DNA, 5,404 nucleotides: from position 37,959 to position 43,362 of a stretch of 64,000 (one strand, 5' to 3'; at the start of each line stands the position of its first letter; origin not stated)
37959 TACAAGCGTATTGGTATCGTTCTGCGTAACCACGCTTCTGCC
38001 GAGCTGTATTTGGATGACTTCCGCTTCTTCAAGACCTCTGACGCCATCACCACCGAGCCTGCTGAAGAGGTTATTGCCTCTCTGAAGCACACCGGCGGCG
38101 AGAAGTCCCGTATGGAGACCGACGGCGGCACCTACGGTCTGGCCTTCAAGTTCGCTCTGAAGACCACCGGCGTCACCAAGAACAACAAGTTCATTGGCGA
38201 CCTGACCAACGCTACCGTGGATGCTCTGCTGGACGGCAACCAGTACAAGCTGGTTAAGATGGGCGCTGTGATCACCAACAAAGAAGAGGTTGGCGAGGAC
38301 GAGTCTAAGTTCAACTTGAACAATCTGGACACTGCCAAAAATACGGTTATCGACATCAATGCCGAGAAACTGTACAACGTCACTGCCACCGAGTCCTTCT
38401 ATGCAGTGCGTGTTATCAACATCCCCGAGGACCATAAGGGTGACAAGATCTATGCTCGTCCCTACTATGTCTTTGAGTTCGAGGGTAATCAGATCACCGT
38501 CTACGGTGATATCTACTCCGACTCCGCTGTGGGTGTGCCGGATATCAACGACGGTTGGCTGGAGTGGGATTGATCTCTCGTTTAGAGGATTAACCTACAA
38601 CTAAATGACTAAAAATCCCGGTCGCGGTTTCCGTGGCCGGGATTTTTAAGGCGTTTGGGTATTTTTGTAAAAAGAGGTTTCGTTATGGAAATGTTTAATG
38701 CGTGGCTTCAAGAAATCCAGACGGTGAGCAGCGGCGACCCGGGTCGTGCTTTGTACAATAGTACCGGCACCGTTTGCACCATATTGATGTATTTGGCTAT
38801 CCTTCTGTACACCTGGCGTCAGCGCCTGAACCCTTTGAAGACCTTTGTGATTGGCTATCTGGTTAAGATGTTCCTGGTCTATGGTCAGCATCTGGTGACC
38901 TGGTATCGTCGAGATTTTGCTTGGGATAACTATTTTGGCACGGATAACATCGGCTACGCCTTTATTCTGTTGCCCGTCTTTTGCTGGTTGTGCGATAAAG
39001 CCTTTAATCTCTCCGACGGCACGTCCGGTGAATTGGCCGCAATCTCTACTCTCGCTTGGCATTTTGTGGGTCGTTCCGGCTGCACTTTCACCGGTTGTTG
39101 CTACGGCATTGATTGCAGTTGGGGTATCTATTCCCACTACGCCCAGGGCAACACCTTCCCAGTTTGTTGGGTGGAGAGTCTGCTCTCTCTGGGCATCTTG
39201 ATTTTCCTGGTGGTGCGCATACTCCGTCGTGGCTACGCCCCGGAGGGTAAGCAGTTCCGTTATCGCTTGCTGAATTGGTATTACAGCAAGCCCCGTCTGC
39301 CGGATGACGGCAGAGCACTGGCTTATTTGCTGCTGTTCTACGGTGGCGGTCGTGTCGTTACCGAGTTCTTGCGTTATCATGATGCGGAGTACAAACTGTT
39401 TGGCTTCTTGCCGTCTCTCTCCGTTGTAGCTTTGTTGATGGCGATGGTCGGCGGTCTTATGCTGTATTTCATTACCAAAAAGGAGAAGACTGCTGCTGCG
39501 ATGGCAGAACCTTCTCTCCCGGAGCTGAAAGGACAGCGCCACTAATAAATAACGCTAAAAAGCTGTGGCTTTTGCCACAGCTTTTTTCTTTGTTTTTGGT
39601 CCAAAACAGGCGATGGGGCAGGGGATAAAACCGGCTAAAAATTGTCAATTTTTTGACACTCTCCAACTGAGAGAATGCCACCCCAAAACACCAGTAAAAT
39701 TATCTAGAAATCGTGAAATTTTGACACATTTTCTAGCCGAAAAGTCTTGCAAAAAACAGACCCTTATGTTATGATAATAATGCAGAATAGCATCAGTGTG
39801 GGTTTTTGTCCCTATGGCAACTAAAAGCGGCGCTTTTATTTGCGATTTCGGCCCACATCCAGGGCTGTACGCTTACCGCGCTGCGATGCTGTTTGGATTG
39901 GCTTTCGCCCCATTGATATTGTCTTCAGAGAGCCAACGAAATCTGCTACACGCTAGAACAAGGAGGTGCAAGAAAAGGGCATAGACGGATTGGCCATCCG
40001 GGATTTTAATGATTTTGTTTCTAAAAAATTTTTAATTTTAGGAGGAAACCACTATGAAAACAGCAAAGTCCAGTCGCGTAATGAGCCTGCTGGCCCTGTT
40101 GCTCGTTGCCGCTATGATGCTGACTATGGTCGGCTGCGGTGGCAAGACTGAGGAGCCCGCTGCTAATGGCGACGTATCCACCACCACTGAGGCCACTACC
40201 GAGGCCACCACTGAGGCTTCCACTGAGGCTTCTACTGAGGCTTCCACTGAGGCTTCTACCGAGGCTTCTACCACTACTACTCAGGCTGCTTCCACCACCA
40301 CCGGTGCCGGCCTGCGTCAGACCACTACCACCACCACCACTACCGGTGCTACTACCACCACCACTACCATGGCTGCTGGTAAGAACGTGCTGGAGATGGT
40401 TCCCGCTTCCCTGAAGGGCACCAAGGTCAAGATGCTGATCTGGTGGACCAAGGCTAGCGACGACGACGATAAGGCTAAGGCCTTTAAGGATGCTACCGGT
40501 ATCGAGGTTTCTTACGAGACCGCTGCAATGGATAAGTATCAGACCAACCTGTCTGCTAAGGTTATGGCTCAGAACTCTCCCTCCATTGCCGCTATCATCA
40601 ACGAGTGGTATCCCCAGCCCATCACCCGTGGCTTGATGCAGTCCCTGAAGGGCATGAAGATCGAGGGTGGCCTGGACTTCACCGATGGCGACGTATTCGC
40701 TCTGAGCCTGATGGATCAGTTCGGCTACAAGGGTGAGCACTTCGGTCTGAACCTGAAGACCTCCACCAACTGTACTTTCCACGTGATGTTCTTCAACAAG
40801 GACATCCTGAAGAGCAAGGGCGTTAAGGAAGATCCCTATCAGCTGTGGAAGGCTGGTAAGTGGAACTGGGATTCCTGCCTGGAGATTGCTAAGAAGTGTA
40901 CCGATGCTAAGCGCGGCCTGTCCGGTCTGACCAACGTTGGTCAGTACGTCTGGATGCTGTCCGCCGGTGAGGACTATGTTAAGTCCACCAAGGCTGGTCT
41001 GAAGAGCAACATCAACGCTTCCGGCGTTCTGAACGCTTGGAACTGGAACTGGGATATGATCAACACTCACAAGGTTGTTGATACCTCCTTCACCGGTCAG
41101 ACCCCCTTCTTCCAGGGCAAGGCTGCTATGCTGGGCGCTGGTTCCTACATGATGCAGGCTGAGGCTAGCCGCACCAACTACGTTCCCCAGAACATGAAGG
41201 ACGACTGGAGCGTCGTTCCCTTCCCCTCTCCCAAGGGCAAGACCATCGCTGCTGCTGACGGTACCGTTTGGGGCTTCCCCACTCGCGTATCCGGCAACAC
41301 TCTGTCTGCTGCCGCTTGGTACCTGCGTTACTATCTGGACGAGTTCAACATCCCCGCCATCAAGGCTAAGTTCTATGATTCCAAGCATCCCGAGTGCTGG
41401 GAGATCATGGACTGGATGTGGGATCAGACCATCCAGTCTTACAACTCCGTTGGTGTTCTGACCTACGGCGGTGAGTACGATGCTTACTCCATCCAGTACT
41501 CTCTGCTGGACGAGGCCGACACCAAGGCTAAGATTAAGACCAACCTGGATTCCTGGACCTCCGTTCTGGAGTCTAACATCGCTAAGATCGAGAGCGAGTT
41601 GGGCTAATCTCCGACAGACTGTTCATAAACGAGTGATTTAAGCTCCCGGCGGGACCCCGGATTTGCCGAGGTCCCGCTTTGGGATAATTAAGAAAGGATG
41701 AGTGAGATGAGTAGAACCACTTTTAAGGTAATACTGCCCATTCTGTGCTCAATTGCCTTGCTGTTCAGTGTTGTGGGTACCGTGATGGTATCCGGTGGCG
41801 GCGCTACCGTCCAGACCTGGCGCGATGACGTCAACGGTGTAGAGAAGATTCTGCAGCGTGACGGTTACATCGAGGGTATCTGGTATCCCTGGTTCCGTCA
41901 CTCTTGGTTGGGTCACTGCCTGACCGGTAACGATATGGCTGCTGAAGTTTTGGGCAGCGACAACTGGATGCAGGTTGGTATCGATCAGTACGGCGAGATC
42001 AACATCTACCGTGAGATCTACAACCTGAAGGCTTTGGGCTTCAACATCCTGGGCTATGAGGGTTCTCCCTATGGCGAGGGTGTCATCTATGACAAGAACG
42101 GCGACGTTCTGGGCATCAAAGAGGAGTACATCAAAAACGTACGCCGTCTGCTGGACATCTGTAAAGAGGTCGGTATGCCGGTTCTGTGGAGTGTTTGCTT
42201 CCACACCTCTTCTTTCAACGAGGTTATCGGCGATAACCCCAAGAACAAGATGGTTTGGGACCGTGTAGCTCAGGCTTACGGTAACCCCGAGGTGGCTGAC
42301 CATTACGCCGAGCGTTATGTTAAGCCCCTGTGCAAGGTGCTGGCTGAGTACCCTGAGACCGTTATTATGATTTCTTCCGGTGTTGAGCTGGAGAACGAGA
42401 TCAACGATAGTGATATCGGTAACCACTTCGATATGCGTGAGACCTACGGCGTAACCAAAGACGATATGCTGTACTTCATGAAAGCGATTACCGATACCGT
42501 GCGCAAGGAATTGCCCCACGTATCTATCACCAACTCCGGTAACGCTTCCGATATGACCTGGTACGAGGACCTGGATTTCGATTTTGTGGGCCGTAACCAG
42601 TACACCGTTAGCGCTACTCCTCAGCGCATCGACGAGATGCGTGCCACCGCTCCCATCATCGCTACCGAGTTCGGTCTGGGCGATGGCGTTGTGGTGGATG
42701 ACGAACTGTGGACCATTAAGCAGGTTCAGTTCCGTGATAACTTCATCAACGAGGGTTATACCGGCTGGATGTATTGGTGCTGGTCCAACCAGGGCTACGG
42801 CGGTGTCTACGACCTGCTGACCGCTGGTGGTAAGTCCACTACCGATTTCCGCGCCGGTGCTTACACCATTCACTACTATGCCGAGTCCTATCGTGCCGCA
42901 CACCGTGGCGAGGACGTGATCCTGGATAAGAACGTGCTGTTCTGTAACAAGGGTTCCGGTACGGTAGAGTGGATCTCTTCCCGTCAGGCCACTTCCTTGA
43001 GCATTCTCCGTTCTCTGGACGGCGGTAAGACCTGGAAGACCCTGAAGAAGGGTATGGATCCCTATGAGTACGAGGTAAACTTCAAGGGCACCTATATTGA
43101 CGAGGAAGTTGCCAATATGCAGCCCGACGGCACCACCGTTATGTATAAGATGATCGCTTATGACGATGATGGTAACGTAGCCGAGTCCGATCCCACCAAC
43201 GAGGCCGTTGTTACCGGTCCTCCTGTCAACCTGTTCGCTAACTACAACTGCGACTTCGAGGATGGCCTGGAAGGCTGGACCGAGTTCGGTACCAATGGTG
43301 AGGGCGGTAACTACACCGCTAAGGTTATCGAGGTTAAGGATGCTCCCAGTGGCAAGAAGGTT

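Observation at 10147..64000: ~54 kb paralog-built extracellular glycan locus dominated by binding modules, with no recognisable anchoring system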

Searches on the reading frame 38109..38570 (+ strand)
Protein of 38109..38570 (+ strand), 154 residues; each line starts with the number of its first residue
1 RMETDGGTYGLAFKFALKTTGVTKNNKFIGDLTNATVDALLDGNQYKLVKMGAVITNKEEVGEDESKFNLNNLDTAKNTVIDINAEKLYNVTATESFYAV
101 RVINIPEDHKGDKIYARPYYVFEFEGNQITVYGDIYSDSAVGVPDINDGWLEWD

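Call 42: search_protein_families(library=pfam, proteins=[window:38109-38570:+], max_evalue=10)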
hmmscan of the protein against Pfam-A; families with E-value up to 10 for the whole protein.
seq(154 aa): 2 families
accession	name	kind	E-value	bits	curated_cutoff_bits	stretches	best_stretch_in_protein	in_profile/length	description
PF10464.14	Peptidase_U40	-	0.057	13.5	27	1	24-79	13-68/212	Peptidase U40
PF01201.27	Ribosomal_S8e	-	0.15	12.7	30.2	1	76-108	93-124/133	Ribosomal protein S8e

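Call 73: find_homologous_proteins(query=window:38109-38570:+, max_evalue=0.001)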
Query seq(154 aa) (154 aa): 11 proteins with E <= 0.001 among 19 candidates.
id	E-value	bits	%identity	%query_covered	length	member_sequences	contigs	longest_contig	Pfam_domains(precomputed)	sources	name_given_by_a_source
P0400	4.1e-35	139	52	94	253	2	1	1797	-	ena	-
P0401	6.0e-33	132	49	95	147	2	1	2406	-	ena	-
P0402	6.5e-33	132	48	95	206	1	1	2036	-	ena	-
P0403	1.2e-31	128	51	87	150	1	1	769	-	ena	-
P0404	7.8e-31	125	48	99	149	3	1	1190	-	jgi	jgi:hypothetical protein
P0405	9.7e-20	89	41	87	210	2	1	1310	-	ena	-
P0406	1.5e-19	88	42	84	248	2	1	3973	PF02018.24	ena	-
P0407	4.1e-16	77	42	84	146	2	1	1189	-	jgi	jgi:hypothetical protein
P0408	1.4e-15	75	48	59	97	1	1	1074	-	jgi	-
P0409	4.0e-15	74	43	90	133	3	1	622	-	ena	-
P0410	4.4e-15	74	44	90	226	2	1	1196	-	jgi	-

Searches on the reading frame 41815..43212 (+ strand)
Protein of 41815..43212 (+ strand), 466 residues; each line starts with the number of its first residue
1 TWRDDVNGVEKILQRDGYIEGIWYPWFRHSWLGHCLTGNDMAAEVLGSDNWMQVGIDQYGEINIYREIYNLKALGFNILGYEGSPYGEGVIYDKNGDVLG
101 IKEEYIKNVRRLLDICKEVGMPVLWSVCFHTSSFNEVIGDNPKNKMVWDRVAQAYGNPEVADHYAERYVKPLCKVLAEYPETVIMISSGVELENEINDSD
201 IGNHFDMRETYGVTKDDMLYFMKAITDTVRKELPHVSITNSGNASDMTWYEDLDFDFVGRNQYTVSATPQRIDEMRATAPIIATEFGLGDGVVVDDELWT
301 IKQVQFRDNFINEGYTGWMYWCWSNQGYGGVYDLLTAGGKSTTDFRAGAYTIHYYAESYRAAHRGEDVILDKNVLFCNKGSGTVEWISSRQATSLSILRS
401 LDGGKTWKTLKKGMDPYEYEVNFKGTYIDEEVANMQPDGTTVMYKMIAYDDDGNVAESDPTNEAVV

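Call 43: search_protein_representatives(alignment_id=A2)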
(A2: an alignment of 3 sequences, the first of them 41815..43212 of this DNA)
Query: 3 sequences, 430 profile positions. Proteins with E-value up to 0.001 (for the whole library): 232; up to 1e-10: 115; up to 1e-30: 61. The best 150 are listed.
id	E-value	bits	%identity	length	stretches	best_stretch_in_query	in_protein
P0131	7.6e-199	677.7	-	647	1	10-430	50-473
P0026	7.9e-179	611.7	-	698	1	6-428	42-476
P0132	1.5e-163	561.4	-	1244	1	10-417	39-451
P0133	2.5e-159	547.5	-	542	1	7-430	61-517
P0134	3.2e-152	524.1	-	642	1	11-419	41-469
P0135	7.3e-147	506.4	-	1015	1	10-418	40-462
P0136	1.9e-136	472.1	-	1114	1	13-423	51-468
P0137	3.4e-133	461.4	-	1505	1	5-417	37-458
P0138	3.7e-126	438.2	-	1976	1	11-415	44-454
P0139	1.1e-124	433.3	-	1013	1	7-427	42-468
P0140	2.2e-114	399.4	-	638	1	8-430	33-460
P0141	1.0e-113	397.2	-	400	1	12-357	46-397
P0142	2.4e-111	389.4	-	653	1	13-430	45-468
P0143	7.1e-109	381.2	-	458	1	12-429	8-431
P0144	8.3e-76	272.3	-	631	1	7-424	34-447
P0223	3.1e-19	85.9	-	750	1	20-413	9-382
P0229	3.4e-15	72.5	-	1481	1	7-326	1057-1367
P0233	2.8e-13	66.3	-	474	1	62-418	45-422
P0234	4.6e-13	65.5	-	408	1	61-396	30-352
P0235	1.6e-12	63.8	-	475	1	72-408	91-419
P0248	9.7e-10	54.6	-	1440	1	12-373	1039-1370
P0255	2.1e-08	50.2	-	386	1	88-356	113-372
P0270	2.5e-07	46.7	-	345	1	18-339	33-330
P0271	2.6e-07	46.6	-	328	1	21-324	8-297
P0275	3.0e-07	46.4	-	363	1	74-338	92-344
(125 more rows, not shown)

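Call 45: search_protein_families(library=pfam, alignment_id=A3, max_evalue=0.001)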
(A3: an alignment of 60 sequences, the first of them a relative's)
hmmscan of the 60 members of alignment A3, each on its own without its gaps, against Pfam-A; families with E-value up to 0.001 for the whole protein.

A. member 1, P0144 (631 aa): 1 family
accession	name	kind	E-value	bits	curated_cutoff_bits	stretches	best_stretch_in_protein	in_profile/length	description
PF02018.23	CBM_4_9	-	9.1e-12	46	25.9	1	487-612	2-129/136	Carbohydrate binding domain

B. families by the number of members that match (of 60 scanned): 10 families
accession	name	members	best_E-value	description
PF02018.23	CBM_4_9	31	2.3e-32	Carbohydrate binding domain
PF00150.24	Cellulase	7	1.1e-17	Cellulase (glycosyl hydrolase family 5)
PF18998.6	Flg_new_2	2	1.5e-10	Divergent InlB B-repeat domain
PF00404.24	Dockerin_1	2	1.5e-08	Dockerin type I domain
PF00629.30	MAM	1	1.2e-05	MAM domain, meprin/A5/mu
PF09479.16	Flg_new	1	2.6e-05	Listeria-Bacteroides repeat domain (List_Bact_rpt)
PF13204.13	Apiosidase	1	9.8e-05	Apiosidase-like, catalytic domain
PF16656.11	Pur_ac_phosph_N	1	0.00018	Purple acid Phosphatase, N-terminal domain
PF20101.4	DUF6491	1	0.00035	Family of unknown function (DUF6491)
PF04862.18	DUF642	1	0.0005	Protein of unknown function (DUF642)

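Call 46: search_protein_families(library=pfam, proteins=[P0233, P0234, P0235, P0255, P0270, P0271, P0275, P0223, P0229, P0248], max_evalue=0.001)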
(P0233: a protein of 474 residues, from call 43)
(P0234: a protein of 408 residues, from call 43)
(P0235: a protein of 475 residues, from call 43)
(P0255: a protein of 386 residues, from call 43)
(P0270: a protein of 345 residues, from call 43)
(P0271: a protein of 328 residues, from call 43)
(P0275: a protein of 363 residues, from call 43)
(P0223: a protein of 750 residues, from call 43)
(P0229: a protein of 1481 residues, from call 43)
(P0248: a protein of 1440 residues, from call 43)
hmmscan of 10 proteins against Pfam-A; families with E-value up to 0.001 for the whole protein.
P0233 (474 aa): 0 families

P0234 (408 aa): 0 families

P0235 (475 aa): 0 families

P0255 (386 aa): 1 family
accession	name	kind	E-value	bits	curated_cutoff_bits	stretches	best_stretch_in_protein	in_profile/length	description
PF00150.24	Cellulase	-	0.00043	20.3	23.5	0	79-340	17-268/272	Cellulase (glycosyl hydrolase family 5)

P0270 (345 aa): 1 family
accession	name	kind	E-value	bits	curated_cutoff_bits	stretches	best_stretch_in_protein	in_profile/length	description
PF00150.24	Cellulase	-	1.1e-17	64.9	23.5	1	59-312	16-268/272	Cellulase (glycosyl hydrolase family 5)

P0271 (328 aa): 1 family
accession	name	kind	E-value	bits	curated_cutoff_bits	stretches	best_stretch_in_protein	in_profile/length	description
PF00150.24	Cellulase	-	1.4e-09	38.3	23.5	1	31-295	11-269/272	Cellulase (glycosyl hydrolase family 5)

P0275 (363 aa): 2 families
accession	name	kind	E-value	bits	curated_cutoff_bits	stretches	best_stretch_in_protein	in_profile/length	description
PF00150.24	Cellulase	-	5.4e-10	39.7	23.5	1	80-329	18-270/272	Cellulase (glycosyl hydrolase family 5)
PF13204.13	Apiosidase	-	9.8e-05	22.5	26.5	1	79-239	28-182/320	Apiosidase-like, catalytic domain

P0223 (750 aa): 0 families

P0229 (1481 aa): 3 families
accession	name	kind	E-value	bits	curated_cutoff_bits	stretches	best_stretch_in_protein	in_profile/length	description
PF18998.6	Flg_new_2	-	1.5e-10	41.3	23.6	1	626-693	2-71/73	Divergent InlB B-repeat domain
PF00404.24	Dockerin_1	-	1e-07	32.4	22.9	1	993-1044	2-55/57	Dockerin type I domain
PF20101.4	DUF6491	-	0.00035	21.1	27.5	0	93-150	60-111/138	Family of unknown function (DUF6491)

P0248 (1440 aa): 4 families
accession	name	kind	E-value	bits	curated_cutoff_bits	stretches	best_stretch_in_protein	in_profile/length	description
PF02018.23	CBM_4_9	-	2.3e-32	112.6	25.9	3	470-594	3-131/136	Carbohydrate binding domain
PF18998.6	Flg_new_2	-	3.5e-10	40.1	23.6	1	621-686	5-72/73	Divergent InlB B-repeat domain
PF00404.24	Dockerin_1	-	1.5e-08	35.2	22.9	1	972-1026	1-57/57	Dockerin type I domain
PF09479.16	Flg_new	-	2.6e-05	24.7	27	1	635-681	16-64/65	Listeria-Bacteroides repeat domain (List_Bact_rpt)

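Call 47: search_solved_structures(query=P0270, max_evalue=0.00001)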
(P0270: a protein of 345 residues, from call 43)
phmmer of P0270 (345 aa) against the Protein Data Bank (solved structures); distinct sequences matched with E-value up to 0.00001: 4.
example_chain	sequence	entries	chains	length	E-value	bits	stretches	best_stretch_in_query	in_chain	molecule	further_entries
2c0h_A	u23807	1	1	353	1.1e-17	67.5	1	28-192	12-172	MANNAN ENDO-1,4-BETA-MANNOSIDASE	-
3vup_A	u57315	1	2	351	1.1e-12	51.1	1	29-235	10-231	Beta-1,4-mannanase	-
4oou_B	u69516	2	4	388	2e-12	50.3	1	29-317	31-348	Beta-1,4-mannanase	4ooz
5y6t_A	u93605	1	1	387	1.3e-11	47.5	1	28-230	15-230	endo-1,4-beta-mannanase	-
